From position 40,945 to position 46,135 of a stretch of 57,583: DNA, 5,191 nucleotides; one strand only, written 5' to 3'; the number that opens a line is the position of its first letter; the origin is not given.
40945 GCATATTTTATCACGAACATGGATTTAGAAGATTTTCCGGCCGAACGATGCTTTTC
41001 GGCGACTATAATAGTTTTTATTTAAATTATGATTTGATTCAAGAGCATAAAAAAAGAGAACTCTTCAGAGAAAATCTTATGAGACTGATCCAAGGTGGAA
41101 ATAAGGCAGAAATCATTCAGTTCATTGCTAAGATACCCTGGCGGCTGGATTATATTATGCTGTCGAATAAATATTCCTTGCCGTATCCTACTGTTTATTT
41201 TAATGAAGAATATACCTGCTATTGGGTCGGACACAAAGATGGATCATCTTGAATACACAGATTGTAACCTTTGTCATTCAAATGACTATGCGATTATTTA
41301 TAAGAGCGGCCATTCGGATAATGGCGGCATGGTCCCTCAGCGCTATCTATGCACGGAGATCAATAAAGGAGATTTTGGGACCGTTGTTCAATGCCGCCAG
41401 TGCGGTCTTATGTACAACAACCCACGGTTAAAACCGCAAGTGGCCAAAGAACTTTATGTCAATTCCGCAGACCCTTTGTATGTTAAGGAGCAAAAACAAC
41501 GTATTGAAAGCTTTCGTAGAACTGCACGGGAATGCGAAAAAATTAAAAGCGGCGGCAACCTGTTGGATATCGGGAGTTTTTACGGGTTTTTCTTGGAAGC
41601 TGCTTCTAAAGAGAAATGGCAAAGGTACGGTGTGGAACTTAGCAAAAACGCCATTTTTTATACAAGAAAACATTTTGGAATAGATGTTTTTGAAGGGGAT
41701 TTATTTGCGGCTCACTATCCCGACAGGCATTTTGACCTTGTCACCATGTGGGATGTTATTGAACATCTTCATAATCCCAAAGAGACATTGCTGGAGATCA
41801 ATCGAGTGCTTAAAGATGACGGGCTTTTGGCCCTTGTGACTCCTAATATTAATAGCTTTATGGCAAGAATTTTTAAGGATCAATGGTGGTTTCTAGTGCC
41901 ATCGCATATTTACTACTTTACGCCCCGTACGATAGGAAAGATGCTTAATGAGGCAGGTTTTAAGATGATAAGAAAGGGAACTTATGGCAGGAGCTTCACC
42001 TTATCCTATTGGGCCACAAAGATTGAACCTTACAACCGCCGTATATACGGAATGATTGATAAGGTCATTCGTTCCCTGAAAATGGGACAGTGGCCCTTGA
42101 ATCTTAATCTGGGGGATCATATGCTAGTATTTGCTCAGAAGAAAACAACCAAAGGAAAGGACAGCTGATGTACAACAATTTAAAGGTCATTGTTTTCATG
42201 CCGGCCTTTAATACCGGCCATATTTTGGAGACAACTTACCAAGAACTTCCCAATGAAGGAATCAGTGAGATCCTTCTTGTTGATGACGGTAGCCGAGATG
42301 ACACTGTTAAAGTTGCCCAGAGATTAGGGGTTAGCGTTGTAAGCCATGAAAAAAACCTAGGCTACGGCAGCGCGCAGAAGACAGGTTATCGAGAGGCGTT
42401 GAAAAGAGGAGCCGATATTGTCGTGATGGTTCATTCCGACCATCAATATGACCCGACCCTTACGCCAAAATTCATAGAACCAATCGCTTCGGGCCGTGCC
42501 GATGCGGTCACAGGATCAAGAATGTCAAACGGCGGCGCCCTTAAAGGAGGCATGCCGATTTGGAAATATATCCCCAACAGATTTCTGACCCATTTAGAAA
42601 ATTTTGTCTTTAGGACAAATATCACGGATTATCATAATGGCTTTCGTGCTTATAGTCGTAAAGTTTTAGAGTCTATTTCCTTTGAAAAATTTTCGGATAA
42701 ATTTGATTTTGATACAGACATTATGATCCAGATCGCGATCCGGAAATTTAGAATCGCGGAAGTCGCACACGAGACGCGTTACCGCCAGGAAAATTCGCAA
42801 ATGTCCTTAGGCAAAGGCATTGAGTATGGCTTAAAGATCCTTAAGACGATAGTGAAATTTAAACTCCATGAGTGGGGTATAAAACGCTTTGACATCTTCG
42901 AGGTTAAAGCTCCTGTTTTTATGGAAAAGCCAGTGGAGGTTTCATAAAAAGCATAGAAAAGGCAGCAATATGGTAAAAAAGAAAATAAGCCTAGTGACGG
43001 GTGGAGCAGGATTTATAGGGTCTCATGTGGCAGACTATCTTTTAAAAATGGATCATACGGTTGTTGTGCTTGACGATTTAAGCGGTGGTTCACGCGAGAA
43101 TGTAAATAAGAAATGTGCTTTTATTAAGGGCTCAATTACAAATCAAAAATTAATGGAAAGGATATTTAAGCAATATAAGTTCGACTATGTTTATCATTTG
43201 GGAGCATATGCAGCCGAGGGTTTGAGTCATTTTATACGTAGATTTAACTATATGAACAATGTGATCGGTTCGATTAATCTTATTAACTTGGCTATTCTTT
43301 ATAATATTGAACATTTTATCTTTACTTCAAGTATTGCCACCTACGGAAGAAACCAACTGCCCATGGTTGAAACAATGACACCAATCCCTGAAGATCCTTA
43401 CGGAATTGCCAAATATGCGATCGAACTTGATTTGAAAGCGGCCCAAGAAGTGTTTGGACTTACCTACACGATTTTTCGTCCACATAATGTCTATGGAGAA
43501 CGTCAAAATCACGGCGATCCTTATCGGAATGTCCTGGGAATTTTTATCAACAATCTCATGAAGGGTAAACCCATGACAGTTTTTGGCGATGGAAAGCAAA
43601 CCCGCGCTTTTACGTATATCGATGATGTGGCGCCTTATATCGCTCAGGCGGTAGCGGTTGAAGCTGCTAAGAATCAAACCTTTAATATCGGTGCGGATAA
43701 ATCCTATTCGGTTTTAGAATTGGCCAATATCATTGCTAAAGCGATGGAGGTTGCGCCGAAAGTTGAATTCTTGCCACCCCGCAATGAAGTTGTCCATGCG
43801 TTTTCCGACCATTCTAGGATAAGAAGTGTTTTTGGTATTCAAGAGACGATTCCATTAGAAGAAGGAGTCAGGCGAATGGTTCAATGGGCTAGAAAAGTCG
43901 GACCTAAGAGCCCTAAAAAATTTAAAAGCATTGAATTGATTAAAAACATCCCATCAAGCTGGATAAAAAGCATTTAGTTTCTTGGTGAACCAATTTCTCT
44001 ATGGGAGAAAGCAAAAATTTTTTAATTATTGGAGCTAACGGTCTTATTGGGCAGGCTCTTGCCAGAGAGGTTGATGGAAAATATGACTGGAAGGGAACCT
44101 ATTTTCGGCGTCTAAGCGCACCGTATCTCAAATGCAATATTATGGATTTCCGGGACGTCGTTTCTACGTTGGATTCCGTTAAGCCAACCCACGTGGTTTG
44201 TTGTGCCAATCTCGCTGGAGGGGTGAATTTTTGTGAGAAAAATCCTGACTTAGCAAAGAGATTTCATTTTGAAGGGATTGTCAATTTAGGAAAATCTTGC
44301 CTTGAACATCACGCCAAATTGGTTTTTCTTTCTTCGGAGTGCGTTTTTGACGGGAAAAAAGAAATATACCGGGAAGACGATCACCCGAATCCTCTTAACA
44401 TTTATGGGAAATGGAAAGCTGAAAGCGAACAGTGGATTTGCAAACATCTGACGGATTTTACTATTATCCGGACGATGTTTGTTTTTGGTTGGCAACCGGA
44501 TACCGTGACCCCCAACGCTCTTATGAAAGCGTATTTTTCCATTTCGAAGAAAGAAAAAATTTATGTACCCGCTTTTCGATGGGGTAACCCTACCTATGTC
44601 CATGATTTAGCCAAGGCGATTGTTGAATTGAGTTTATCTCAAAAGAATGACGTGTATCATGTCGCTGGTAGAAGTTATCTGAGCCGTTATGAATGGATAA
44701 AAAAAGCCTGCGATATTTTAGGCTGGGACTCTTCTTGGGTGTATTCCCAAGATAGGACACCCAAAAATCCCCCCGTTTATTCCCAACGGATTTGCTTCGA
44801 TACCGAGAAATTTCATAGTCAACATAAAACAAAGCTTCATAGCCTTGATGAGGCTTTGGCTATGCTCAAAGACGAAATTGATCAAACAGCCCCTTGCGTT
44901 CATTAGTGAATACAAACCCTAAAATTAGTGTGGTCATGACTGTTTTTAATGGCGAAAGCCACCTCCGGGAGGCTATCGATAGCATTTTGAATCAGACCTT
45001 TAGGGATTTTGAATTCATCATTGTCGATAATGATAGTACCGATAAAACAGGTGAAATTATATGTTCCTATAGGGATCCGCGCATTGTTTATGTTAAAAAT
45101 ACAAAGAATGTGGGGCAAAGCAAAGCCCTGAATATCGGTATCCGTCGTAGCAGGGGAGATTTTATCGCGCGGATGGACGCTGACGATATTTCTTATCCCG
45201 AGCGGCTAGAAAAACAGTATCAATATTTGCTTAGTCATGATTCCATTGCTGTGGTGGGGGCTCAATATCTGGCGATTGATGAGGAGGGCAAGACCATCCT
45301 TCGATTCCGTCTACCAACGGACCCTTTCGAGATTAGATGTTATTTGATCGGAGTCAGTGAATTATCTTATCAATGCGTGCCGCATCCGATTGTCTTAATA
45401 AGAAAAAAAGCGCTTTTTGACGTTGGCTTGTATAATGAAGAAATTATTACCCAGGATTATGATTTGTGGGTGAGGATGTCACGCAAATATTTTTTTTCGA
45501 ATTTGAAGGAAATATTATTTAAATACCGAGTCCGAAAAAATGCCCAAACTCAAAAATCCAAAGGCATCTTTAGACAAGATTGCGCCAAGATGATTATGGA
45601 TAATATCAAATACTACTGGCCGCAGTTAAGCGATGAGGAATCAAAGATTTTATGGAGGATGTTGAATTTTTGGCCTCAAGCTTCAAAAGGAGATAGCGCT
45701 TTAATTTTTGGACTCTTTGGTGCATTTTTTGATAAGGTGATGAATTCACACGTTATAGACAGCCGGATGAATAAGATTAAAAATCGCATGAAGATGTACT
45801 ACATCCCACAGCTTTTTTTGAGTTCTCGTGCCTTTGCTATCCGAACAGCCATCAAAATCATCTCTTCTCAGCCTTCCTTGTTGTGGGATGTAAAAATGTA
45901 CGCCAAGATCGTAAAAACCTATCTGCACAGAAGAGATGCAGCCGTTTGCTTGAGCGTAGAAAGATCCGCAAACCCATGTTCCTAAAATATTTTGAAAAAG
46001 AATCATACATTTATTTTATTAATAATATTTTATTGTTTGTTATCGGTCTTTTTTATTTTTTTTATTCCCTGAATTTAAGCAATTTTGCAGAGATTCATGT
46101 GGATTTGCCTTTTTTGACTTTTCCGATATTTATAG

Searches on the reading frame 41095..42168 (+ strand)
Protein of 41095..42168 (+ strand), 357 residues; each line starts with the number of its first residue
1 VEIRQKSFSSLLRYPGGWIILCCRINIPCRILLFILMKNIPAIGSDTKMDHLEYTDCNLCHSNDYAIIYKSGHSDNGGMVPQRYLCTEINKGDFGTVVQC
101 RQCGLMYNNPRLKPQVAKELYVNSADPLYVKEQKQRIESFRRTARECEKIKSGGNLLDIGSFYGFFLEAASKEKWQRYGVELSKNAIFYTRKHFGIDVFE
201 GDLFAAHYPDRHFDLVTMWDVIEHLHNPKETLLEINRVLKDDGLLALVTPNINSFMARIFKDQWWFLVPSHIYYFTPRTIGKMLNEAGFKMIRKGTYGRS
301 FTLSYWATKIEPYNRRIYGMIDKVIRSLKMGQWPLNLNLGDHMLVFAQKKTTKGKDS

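Call 7: search_protein_families(library=pfam, proteins=[window:41095-42168:+], max_evalue=0.01)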
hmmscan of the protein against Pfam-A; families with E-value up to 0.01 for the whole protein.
window:41095-42168:+ (357 aa): 7 families
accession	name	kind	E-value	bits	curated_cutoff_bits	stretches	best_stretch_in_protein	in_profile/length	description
PF13489.12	Methyltransf_23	-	1e-27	97.3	27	1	141-292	11-162/164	Methyltransferase domain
PF08241.18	Methyltransf_11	-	8.4e-15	55.6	21.2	1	157-246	1-94/95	Methyltransferase domain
PF13649.12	Methyltransf_25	-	5.2e-11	43.5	27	1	157-243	2-97/97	Methyltransferase domain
PF08242.18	Methyltransf_12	-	1.6e-10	42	30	1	157-245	1-98/98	Methyltransferase domain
PF13847.12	Methyltransf_31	-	7.1e-09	35.9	27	1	150-254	1-117/145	Methyltransferase domain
PF07021.18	MetW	-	8.5e-08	32.5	21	1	148-240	9-103/193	Methionine biosynthesis protein MetW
PF02353.26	CMAS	-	0.0024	17.7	27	1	147-322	57-245/273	Mycolic acid cyclopropane synthetase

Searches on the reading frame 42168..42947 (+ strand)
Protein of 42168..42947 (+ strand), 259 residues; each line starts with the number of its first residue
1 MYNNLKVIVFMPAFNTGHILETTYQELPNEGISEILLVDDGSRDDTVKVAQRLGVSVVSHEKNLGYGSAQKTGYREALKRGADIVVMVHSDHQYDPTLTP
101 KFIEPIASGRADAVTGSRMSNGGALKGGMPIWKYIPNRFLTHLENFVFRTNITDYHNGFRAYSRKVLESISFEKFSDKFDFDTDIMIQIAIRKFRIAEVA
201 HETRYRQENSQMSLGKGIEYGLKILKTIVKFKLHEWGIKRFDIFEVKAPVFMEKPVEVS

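Call 7: search_protein_families(library=pfam, proteins=[window:42168-42947:+], max_evalue=0.01)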
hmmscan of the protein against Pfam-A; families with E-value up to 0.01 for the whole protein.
window:42168-42947:+ (259 aa): 3 families
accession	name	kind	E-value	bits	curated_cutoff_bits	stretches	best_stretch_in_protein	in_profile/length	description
PF00535.33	Glycos_transf_2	-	2e-25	90.1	23.3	1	9-169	2-166/168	Glycosyl transferase family 2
PF13641.12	Glyco_tranf_2_3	-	4.8e-06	27.2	27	1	7-210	3-215/230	Glycosyltransferase like family 2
PF13704.12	Glyco_tranf_2_4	-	0.0044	17.9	27.5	0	15-88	2-78/98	Glycosyl transferase family 2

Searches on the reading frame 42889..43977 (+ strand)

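Call 7: search_protein_families(library=pfam, proteins=[window:42889-43977:+], max_evalue=0.01)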
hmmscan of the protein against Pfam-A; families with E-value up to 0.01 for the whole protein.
window:42889-43977:+ (362 aa): 10 families
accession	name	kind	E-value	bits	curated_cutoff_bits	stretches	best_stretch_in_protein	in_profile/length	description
PF01370.27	Epimerase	-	7.8e-56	189.6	20.9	1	35-268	2-240/240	NAD dependent epimerase/dehydratase family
PF16363.11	GDP_Man_Dehyd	-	7.1e-40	137.9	27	1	35-330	1-332/332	GDP-mannose 4,6 dehydratase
PF02719.21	Polysacc_synt_2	-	5e-16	59.2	20.2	1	35-291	2-252/293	Polysaccharide biosynthesis protein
PF04321.23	RmlD_sub_bind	-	1.4e-15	57.6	27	1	35-290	4-235/287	RmlD substrate binding domain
PF01073.25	3Beta_HSD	-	1.9e-14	53.8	22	1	35-254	1-228/280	3-beta hydroxysteroid dehydrogenase/isomerase family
PF07993.18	NAD_binding_4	-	2.3e-08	34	20.1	1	71-225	58-232/258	Male sterility protein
PF13460.12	NAD_binding_10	-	1.1e-07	32.4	27.2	1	38-204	1-149/184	NAD(P)H-binding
PF05368.20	NmrA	-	8.5e-05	22.7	27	1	31-299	2-245/298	NmrA-like family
PF08659.16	KR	-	0.0049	17.2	22.6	0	35-72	4-41/180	KR domain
PF00106.31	adh_short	-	0.01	15.8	26.6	0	32-96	1-71/195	short chain dehydrogenase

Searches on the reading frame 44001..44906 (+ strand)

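Call 7: search_protein_families(library=pfam, proteins=[window:44001-44906:+], max_evalue=0.01)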
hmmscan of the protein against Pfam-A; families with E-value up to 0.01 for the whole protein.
window:44001-44906:+ (301 aa): 4 families
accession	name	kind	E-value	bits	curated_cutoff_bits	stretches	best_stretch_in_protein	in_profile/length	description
PF04321.23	RmlD_sub_bind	-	5.4e-41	141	27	1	7-287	3-279/287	RmlD substrate binding domain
PF01370.27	Epimerase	-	1.8e-17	64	20.9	1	8-219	2-237/240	NAD dependent epimerase/dehydratase family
PF01073.25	3Beta_HSD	-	3.4e-05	23.5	22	1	41-208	48-226/280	3-beta hydroxysteroid dehydrogenase/isomerase family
PF16363.11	GDP_Man_Dehyd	-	0.00019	21.5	27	1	43-279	57-306/332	GDP-mannose 4,6 dehydratase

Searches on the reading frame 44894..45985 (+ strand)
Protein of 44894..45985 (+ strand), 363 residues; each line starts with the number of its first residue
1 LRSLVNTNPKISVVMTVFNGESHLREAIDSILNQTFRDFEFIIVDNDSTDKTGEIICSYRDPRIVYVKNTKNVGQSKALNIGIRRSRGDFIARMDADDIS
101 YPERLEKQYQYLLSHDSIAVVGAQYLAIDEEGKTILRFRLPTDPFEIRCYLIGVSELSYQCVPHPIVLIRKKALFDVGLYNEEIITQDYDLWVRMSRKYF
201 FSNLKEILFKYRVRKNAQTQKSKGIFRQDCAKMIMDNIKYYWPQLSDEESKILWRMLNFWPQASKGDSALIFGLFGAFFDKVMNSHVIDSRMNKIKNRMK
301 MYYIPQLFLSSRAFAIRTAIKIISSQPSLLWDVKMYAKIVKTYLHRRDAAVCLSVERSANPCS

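Call 8: search_protein_families(library=pfam, proteins=[window:44894-45985:+], max_evalue=0.01)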
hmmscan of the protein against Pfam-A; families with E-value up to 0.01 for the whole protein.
window:44894-45985:+ (363 aa): 4 families
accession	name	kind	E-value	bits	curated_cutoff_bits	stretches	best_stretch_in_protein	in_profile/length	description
PF00535.33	Glycos_transf_2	-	4.3e-36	124.8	23.3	1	12-137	1-128/168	Glycosyl transferase family 2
PF13641.12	Glyco_tranf_2_3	-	9.2e-15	55.7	27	1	9-198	1-197/230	Glycosyltransferase like family 2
PF10111.15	Glyco_tranf_2_2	-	2e-14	54.2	27.3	1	12-214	1-218/276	Glycosyltransferase like family 2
PF13704.12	Glyco_tranf_2_4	-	0.0014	19.5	27.5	1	32-99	15-83/98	Glycosyl transferase family 2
